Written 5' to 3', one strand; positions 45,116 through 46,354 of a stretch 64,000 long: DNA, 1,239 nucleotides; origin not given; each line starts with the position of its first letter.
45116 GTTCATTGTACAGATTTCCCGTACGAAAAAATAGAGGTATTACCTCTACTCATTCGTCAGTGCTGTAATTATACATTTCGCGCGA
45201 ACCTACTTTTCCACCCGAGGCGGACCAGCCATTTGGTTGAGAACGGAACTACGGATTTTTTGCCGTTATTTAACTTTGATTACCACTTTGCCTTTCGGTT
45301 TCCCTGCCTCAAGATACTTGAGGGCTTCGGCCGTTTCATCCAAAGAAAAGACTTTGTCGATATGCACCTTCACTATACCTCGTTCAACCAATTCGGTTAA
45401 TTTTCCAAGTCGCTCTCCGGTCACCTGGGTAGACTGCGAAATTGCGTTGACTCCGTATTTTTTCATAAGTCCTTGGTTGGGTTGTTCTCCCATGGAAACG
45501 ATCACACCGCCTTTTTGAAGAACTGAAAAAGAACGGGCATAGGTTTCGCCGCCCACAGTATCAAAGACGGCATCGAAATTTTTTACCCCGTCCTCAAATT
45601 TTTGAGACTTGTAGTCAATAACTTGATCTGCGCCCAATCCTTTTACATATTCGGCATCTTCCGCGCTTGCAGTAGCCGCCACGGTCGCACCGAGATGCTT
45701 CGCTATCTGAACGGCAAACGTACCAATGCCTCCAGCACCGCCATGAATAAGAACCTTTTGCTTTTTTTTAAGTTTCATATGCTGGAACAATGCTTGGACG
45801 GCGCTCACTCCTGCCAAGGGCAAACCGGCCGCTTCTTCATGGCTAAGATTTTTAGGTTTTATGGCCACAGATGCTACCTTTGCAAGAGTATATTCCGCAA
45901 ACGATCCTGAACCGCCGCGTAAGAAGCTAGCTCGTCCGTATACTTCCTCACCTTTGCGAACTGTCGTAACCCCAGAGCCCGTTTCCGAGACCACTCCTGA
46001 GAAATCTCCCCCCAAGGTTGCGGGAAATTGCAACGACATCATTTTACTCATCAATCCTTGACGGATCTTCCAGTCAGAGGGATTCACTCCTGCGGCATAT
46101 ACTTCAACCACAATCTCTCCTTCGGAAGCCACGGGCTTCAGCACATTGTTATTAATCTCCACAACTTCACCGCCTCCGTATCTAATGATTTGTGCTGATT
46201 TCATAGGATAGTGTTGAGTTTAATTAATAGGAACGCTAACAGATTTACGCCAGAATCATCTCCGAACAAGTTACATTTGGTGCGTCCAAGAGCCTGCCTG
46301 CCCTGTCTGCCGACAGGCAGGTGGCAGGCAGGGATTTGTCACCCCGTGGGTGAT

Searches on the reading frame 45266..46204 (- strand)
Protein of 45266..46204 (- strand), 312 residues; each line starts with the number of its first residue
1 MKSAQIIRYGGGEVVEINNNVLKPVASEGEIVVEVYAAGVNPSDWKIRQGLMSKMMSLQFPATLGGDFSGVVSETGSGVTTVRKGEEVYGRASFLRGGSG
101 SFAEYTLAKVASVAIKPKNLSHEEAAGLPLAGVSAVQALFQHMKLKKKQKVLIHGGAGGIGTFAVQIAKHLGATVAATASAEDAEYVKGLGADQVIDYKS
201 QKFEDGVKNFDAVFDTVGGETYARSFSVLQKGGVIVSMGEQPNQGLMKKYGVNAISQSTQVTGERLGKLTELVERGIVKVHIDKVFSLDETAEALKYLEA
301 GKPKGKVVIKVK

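Call 43: search_protein_families(library=pfam, proteins=[window:45266-46204:-], max_evalue=0.01)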
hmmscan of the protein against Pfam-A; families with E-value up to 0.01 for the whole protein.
window:45266-46204:- (312 aa): 5 families
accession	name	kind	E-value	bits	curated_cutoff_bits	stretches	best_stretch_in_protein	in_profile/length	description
PF13602.12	ADH_zinc_N_2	-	7.8e-29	101.7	27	1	190-309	1-134/134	Zinc-binding dehydrogenase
PF00107.32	ADH_zinc_N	-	4.9e-19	69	31.8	1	159-263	1-111/129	Zinc-binding dehydrogenase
PF08240.17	ADH_N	-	5e-17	62.5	23.5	1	28-116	2-102/104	Alcohol dehydrogenase GroES-like domain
PF01262.27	AlaDh_PNT_C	-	0.0002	21.3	23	1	148-217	28-100/214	Alanine dehydrogenase/PNT, C-terminal domain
PF00208.27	ELFV_dehydrog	-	0.0043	17.2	23.4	1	131-212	13-94/241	Glutamate/Leucine/Phenylalanine/Valine dehydrogenase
